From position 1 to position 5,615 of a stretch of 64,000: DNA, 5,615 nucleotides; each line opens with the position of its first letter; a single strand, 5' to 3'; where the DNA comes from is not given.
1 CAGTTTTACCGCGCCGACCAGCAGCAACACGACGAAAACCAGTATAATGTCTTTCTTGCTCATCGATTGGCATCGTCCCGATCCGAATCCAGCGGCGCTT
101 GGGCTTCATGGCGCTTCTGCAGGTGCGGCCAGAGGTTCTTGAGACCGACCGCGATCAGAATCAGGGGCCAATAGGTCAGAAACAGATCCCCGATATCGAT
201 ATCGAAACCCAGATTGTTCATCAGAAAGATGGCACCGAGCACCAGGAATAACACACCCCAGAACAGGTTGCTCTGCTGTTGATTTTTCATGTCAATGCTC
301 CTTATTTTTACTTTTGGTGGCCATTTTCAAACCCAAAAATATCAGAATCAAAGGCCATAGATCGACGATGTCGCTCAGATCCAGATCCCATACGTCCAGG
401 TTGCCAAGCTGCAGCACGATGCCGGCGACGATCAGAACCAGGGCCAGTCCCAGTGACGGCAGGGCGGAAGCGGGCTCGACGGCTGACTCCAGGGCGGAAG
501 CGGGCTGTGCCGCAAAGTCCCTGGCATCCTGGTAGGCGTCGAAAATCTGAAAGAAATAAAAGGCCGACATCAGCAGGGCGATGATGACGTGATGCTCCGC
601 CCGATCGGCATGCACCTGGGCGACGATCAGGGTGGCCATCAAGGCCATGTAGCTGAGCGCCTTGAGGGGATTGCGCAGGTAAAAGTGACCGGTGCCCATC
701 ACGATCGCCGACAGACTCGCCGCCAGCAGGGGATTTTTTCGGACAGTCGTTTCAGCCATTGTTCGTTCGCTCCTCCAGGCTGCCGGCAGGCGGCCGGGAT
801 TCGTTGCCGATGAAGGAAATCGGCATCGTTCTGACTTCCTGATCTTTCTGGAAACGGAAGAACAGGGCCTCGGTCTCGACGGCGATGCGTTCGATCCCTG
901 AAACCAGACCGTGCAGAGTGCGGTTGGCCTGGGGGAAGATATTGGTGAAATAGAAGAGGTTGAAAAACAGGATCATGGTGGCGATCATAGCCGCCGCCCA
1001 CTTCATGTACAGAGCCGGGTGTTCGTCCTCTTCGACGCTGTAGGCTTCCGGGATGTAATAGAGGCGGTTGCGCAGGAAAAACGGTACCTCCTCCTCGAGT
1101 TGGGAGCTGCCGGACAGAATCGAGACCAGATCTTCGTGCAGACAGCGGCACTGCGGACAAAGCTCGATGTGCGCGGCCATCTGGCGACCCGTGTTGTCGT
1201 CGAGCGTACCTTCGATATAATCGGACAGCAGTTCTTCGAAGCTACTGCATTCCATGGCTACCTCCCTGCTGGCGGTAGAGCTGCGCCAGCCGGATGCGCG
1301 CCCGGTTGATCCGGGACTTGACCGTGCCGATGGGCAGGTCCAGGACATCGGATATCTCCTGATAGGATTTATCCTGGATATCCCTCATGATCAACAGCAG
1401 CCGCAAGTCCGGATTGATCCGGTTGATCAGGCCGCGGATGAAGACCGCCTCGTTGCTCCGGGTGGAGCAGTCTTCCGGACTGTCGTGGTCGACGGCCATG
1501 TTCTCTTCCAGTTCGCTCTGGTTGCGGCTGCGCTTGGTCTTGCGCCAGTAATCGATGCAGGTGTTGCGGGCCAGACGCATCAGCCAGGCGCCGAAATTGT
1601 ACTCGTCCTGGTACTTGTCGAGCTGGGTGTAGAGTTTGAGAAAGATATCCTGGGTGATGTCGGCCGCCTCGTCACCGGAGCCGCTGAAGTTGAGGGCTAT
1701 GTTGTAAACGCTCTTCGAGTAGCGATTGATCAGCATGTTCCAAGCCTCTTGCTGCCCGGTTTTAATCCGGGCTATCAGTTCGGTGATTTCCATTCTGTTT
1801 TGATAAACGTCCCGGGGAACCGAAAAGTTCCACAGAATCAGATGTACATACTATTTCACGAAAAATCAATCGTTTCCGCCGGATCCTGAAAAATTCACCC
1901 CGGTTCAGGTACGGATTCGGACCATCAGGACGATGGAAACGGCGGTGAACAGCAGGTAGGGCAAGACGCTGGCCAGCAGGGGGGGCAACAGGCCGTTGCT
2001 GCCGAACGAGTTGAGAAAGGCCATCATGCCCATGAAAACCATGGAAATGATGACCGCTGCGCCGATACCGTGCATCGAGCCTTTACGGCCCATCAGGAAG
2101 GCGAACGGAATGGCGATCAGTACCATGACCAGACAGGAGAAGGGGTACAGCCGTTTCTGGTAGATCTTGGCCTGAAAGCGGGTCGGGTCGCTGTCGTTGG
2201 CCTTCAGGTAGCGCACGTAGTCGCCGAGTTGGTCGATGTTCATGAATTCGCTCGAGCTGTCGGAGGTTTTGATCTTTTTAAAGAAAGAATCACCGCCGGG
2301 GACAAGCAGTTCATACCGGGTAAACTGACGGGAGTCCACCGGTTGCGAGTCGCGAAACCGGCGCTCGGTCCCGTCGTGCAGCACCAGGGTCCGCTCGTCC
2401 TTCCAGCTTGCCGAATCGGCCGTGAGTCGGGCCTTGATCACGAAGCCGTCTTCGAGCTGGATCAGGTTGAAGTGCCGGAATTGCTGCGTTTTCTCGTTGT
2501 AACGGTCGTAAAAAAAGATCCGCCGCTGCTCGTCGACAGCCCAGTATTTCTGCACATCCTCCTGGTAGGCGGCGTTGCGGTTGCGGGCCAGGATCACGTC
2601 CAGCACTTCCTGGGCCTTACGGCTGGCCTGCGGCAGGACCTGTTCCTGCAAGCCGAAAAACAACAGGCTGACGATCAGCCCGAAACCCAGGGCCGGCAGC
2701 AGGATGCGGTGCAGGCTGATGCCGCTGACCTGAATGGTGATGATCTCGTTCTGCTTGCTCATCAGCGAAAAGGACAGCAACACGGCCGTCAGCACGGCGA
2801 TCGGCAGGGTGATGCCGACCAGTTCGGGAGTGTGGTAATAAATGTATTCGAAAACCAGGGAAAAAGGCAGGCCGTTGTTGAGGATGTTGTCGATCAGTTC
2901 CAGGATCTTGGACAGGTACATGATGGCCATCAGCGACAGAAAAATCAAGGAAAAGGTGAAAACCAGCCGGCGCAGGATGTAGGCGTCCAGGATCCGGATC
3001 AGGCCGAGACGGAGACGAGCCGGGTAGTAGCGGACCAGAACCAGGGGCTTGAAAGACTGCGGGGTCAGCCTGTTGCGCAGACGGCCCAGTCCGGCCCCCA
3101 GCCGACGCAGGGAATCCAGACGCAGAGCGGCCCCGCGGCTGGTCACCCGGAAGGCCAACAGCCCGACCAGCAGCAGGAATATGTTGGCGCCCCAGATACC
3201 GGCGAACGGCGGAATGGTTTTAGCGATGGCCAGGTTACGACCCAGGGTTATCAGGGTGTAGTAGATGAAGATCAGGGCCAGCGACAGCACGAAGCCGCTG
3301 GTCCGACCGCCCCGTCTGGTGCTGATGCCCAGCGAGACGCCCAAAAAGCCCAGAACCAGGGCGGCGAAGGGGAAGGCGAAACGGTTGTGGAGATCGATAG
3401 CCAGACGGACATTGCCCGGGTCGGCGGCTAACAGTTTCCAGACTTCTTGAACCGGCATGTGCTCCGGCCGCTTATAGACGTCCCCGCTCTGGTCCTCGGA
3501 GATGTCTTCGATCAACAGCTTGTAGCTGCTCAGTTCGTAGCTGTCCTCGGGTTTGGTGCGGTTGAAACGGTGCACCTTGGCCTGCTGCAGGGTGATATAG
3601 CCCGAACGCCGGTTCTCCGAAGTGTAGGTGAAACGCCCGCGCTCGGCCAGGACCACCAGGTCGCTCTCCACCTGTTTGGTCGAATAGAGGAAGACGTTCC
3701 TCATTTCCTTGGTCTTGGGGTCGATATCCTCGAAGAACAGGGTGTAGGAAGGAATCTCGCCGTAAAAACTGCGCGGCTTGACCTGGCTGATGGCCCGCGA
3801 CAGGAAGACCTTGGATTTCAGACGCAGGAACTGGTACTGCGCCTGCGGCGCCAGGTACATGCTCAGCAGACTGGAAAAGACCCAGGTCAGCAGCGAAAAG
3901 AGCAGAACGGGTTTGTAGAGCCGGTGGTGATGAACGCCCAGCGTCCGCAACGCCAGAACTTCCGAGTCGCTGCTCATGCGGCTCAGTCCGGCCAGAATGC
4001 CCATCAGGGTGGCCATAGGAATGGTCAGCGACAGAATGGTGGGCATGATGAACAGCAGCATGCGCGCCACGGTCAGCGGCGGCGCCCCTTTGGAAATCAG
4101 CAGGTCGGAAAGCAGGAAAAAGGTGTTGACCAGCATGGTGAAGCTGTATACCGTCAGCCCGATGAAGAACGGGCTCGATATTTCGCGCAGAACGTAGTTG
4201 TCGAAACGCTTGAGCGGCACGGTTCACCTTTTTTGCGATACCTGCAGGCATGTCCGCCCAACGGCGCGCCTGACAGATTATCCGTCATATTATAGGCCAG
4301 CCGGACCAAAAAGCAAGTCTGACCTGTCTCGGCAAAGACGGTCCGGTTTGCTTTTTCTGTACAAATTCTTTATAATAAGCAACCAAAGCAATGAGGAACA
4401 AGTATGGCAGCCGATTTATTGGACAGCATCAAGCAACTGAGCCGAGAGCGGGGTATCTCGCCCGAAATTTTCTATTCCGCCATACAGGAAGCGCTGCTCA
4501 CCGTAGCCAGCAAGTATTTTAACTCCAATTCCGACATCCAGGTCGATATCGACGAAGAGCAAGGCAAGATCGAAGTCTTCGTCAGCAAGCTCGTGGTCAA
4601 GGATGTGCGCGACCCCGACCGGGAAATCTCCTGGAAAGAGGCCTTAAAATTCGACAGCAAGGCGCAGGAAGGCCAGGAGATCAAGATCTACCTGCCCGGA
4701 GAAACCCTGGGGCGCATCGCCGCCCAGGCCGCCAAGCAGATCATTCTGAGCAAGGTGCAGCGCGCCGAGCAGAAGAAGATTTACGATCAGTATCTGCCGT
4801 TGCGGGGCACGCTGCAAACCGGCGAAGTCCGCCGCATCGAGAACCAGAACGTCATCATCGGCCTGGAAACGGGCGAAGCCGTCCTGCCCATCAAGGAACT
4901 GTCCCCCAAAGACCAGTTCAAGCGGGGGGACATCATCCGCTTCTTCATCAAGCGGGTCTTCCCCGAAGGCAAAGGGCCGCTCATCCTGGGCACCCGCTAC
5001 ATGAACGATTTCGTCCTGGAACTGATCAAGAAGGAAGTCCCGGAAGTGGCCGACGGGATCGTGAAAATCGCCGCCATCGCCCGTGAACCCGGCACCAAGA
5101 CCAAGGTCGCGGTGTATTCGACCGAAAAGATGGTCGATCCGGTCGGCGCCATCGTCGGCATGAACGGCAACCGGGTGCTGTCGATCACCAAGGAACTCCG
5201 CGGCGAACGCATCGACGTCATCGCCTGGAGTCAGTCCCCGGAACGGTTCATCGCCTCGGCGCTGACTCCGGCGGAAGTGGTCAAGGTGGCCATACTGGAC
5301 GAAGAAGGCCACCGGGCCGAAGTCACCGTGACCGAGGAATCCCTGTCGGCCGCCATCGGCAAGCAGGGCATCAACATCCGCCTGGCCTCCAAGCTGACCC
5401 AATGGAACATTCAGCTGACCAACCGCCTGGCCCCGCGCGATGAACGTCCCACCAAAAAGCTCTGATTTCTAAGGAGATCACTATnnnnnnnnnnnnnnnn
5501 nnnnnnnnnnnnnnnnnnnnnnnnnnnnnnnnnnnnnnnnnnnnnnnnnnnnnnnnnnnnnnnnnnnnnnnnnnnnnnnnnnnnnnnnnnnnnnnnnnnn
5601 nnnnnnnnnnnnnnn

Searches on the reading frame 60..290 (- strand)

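Call 28: search_protein_families(library=pfam, proteins=[window:60-290:-], max_evalue=0.01)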
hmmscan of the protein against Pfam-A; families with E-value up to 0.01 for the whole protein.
window:60-290:- (76 aa): 2 families
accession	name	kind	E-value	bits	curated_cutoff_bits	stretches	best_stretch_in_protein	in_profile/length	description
PF22570.1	LiaF-TM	-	1.1e-11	45.9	27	1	10-58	1-47/98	LiaF transmembrane domain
PF18917.5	LiaI-LiaF-like_TM1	-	1.4e-10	41.5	27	1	9-51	1-40/42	LiaI-LiaF-like transmembrane region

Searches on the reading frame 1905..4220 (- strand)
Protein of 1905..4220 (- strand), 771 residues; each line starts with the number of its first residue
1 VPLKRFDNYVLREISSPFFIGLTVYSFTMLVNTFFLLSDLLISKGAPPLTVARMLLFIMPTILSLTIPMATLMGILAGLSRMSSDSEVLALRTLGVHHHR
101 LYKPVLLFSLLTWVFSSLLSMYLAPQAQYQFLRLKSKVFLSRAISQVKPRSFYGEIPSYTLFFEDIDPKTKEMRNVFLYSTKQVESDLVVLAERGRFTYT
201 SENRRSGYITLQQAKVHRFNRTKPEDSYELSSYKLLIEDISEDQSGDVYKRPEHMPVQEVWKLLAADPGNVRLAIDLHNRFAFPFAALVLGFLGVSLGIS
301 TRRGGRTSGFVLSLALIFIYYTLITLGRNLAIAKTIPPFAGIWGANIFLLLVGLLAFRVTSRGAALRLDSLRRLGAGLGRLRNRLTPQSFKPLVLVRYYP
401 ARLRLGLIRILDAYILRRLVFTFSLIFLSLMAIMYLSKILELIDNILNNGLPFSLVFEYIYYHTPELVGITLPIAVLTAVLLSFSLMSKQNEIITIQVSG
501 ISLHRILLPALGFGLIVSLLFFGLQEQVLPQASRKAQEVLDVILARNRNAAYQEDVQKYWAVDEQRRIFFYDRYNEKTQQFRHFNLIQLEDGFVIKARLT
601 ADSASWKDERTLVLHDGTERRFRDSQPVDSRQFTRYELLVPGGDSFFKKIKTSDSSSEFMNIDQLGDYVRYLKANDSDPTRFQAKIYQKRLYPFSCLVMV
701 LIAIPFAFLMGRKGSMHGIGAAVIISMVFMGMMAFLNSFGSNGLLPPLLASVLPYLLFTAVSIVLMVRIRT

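Call 28: search_protein_families(library=pfam, proteins=[window:1905-4220:-], max_evalue=0.01)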
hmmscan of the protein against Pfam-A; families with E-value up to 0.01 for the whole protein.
window:1905-4220:- (771 aa): 1 family
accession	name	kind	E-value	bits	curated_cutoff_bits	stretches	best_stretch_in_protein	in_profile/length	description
PF03739.19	LptF_LptG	-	3e-153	510.5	27.9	2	9-357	2-351/353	Lipopolysaccharide export system permease LptF/LptG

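Call 52: find_encoding_contigs(protein=window:1905-4220:-, flank=10000, max_places=3)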
Protein window:1905-4220:- (771 aa): 6 contigs read that carry it; 3 places shown.
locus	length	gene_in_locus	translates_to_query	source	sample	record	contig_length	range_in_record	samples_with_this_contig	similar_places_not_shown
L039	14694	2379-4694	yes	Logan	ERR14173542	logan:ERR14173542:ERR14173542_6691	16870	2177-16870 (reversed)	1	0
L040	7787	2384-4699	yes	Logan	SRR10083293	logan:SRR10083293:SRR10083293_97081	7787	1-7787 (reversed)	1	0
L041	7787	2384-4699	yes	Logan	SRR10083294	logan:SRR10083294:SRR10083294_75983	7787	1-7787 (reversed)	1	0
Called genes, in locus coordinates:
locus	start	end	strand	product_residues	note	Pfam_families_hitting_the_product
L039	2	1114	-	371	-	?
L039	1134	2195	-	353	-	PF08529:NusA_N, PF13184:KH_NusA_1st, PF26594:KH_NusA_2nd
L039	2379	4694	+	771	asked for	PF03739:LptF_LptG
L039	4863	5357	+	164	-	PF04542:Sigma70_r2, PF04545:Sigma70_r4, PF08281:Sigma70_r4_2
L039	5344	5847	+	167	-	PF13490:zf-HC2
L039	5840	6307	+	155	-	PF18917:LiaI-LiaF-like_TM1, PF22570:LiaF-TM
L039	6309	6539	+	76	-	PF18917:LiaI-LiaF-like_TM1, PF22570:LiaF-TM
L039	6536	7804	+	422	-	PF13349:DUF4097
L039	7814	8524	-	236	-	PF27030:AbpE_bact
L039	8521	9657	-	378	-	PF01837:HcyBio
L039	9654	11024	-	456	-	PF00696:AA_kinase, PF01842:ACT (weak), PF13840:ACT_7, PF22468:ACT_9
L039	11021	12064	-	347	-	PF01118:Semialdhyde_dh, PF02774:Semialdhyde_dhC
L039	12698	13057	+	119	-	PF11756:YgbA_NO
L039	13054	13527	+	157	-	PF01230:HIT (weak)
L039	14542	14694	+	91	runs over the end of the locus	-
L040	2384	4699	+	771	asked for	PF03739:LptF_LptG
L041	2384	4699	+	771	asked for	PF03739:LptF_LptG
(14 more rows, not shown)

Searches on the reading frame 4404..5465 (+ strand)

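Call 28: search_protein_families(library=pfam, proteins=[window:4404-5465:+], max_evalue=0.01)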
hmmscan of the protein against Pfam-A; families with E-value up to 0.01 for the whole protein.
window:4404-5465:+ (353 aa): 6 families
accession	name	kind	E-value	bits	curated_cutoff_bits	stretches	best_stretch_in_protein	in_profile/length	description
PF08529.16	NusA_N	-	1.1e-32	113.2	23.8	1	4-123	1-118/119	NusA N-terminal domain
PF13184.12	KH_5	-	2.2e-25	89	27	1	229-297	1-69/69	NusA-like KH domain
PF23095.1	KH_NusA_C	-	1.7e-06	28.4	34.2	1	307-339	3-35/59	Transcription termination/antitermination protein NusA, KH domain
PF07650.23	KH_2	-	0.00045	20.4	22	1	282-336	5-58/78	KH domain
PF13083.13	KH_KhpA-B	-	0.0034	17.7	32.1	0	283-325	7-51/73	KhpA/KhpB, KH domain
PF03776.19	MinE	-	0.0076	16.6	25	0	14-64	15-66/68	Septum formation topological specificity factor MinE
